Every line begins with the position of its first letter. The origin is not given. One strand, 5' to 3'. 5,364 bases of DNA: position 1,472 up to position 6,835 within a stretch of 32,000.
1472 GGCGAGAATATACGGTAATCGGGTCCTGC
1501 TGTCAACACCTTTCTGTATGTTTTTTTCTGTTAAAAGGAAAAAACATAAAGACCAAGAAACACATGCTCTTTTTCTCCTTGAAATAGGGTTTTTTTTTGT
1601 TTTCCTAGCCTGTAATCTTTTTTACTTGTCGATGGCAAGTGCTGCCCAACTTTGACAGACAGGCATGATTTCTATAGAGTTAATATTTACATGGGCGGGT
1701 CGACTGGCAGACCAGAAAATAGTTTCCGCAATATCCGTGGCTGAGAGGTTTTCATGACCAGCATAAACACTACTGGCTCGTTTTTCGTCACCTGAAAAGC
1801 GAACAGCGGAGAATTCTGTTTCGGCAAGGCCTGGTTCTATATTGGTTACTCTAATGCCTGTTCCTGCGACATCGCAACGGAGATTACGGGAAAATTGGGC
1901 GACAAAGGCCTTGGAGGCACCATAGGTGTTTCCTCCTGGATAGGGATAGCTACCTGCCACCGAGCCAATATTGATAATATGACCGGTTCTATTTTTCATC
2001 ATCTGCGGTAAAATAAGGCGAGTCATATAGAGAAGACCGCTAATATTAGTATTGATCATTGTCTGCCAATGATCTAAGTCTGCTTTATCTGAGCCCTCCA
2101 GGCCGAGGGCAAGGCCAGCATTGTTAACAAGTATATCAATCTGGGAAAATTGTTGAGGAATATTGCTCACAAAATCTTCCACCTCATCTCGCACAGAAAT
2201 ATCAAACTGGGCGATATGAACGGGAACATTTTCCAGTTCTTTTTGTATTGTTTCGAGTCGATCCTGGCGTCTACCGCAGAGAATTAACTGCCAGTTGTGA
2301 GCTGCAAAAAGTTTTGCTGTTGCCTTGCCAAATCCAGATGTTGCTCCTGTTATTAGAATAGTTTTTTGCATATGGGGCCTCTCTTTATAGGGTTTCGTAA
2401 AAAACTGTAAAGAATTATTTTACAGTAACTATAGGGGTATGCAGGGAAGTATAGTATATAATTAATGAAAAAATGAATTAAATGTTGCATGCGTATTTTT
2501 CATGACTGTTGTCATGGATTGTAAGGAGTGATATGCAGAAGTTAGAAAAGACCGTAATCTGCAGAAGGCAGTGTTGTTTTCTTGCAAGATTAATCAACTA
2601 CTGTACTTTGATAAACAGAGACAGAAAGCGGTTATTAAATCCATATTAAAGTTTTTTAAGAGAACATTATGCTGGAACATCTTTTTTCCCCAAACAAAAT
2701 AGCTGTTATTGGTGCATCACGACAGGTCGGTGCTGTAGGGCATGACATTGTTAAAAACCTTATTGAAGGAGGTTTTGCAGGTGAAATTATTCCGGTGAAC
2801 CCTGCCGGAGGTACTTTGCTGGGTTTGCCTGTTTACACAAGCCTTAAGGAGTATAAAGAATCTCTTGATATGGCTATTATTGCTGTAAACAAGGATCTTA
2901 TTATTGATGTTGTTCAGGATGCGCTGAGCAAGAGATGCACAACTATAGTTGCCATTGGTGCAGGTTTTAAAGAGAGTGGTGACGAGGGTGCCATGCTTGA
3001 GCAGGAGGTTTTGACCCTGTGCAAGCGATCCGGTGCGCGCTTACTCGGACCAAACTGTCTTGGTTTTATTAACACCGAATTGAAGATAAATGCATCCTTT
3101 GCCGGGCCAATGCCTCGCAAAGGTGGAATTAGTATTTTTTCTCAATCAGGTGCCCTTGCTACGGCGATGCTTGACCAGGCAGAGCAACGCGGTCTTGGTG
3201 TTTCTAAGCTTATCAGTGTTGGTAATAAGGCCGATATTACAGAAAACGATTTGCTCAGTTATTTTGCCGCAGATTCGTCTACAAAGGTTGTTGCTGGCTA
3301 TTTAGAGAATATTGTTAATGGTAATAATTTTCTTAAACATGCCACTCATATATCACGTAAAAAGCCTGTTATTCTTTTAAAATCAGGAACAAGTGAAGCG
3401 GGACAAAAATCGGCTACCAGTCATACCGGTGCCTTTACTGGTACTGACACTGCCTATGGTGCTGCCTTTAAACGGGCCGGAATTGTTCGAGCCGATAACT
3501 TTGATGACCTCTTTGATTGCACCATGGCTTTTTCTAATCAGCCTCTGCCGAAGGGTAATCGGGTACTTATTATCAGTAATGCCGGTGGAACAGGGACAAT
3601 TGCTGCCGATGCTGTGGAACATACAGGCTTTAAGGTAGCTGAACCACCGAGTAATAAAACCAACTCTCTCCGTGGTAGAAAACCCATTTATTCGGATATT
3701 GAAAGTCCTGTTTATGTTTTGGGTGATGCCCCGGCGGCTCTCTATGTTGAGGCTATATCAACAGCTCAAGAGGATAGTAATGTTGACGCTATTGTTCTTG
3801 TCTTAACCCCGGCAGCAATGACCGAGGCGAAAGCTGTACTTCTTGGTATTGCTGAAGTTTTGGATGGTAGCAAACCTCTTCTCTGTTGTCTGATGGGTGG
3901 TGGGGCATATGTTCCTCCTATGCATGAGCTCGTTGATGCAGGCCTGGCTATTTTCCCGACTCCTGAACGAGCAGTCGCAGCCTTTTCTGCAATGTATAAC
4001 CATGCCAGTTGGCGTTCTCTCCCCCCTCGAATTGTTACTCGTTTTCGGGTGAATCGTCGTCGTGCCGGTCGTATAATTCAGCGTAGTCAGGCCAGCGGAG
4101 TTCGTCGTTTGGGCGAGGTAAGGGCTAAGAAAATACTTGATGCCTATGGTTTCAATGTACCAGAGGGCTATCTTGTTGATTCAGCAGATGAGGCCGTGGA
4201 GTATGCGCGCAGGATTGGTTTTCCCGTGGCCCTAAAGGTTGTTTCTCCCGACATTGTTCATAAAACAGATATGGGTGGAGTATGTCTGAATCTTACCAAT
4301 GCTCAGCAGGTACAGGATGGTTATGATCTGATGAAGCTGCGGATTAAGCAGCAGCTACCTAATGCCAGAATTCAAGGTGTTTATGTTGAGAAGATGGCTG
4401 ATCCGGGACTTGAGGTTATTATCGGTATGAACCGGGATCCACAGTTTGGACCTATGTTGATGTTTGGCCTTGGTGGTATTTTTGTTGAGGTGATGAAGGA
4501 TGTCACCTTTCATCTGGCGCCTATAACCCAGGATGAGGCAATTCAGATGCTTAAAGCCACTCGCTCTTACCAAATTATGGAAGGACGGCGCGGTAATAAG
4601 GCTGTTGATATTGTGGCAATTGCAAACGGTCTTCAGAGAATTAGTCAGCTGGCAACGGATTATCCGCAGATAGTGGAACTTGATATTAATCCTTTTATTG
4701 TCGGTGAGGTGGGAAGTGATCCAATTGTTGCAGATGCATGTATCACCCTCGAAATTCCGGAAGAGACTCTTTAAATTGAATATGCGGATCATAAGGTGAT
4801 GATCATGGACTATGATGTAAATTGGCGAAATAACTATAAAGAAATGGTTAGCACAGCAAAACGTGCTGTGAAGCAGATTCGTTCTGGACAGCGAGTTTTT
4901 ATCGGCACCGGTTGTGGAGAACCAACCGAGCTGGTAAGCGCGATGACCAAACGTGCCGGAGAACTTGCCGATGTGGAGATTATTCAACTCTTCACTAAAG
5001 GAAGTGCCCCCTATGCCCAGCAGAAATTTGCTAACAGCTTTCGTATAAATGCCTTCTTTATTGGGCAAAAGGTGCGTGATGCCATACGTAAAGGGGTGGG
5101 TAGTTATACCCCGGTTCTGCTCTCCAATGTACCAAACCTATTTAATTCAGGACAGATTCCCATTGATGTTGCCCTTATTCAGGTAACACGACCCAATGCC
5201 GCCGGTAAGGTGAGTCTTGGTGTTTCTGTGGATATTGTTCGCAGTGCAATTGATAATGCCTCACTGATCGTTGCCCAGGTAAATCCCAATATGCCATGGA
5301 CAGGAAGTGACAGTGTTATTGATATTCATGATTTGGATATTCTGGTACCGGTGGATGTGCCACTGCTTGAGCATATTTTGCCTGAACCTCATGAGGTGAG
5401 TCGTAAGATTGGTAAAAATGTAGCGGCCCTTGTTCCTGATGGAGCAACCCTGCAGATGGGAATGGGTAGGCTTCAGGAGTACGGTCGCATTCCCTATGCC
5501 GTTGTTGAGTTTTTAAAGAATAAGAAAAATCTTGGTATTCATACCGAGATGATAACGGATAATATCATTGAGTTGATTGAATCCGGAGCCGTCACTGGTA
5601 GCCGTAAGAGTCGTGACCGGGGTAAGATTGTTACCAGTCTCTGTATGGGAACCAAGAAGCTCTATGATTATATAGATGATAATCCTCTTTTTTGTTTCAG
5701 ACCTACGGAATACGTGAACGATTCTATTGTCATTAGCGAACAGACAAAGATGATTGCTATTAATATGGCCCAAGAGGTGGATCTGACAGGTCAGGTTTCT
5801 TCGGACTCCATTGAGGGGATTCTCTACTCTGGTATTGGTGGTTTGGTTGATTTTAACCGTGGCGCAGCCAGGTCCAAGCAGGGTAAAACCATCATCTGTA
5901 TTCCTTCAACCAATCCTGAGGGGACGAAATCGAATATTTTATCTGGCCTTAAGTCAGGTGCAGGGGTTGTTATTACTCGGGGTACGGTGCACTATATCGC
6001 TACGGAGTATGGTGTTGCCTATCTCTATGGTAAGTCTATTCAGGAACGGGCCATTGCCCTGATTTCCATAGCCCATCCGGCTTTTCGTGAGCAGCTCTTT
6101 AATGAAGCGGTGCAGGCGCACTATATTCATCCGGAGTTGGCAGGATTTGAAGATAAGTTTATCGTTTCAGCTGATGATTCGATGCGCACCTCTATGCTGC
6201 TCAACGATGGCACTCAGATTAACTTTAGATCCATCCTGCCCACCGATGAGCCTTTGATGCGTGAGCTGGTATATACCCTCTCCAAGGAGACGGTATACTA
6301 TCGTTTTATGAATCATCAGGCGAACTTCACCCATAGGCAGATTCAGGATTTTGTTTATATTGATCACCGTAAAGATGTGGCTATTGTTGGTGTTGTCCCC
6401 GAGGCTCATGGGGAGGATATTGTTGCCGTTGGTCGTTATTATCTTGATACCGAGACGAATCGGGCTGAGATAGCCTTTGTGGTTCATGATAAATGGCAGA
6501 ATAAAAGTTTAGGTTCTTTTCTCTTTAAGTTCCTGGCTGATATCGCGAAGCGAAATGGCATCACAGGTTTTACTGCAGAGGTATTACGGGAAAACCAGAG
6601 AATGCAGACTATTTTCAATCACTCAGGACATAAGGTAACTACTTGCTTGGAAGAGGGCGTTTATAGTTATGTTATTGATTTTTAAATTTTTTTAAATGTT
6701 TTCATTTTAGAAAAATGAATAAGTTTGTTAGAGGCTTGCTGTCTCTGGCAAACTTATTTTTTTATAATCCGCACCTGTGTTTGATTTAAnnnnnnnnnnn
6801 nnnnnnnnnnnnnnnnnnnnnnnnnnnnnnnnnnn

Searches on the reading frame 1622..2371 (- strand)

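Call 23: search_protein_families(library=pfam, proteins=[window:1622-2371:-], max_evalue=0.00001)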
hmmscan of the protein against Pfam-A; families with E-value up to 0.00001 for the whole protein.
window:1622-2371:- (249 aa): 4 families
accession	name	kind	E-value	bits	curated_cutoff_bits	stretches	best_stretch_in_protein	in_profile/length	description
PF00106.31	adh_short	-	2.3e-57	194.1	26.6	1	3-190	1-189/195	short chain dehydrogenase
PF13561.12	adh_short_C2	-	2e-38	132.8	27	1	9-224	1-219/236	Enoyl-(Acyl carrier protein) reductase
PF08659.16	KR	-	5.2e-14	53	22.6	1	4-165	2-164/180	KR domain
PF01370.27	Epimerase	-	9.2e-06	25.7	20.9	0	5-177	1-171/240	NAD dependent epimerase/dehydratase family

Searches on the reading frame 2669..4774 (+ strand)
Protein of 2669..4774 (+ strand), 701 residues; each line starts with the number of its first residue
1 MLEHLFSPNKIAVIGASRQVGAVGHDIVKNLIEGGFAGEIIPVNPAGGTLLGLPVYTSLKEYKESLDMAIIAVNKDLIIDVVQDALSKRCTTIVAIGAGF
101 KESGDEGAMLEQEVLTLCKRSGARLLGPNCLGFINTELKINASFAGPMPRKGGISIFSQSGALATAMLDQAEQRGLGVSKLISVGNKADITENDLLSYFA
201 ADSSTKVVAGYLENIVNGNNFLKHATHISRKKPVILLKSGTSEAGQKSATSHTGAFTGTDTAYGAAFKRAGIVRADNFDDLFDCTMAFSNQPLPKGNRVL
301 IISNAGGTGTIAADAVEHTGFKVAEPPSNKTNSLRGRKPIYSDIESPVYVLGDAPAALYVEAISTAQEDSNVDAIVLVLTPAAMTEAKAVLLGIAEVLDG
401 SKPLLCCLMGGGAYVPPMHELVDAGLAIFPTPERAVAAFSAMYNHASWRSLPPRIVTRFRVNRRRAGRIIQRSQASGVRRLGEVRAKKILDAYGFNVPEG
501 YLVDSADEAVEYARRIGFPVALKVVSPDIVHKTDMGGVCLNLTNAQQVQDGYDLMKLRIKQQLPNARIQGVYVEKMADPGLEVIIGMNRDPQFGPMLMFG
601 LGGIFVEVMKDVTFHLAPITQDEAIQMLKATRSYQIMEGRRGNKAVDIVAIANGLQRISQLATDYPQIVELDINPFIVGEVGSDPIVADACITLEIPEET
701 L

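Call 23: search_protein_families(library=pfam, proteins=[window:2669-4774:+], max_evalue=0.00001)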
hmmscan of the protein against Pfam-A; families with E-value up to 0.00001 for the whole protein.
window:2669-4774:+ (701 aa): 5 families
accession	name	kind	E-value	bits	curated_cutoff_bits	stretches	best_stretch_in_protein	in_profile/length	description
PF13549.11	ATP-grasp_5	-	3.5e-82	275.5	27.6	1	475-694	4-221/221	ATP-grasp domain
PF13607.11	Succ_CoA_lig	-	3.4e-51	173.1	27.4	1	151-288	1-138/138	Succinyl-CoA ligase like flavodoxin domain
PF13380.12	CoA_binding_2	-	4.4e-22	79.2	22.8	1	10-135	2-115/116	CoA binding domain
PF02629.25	CoA_binding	-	1.2e-11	45.6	22.3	1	8-97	3-95/97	CoA binding domain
PF19045.5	Ligase_CoA_2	-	1.6e-07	32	23.7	1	299-446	1-155/162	Ligase-CoA domain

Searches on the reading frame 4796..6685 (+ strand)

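Call 23: search_protein_families(library=pfam, proteins=[window:4796-6685:+], max_evalue=0.00001)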
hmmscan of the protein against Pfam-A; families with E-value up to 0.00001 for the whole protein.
window:4796-6685:+ (629 aa): 3 families
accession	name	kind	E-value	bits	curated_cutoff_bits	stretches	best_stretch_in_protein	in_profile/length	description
PF13336.12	AcetylCoA_hyd_C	-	3e-60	203.1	23.7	1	285-438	1-154/154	Acetyl-CoA hydrolase/transferase C-terminal domain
PF02550.21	AcetylCoA_hydro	-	9.4e-28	98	24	1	25-184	22-187/198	Acetyl-CoA hydrolase/transferase N-terminal domain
PF00583.31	Acetyltransf_1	-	3.1e-07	31.1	20.7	1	531-604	34-108/116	Acetyltransferase (GNAT) family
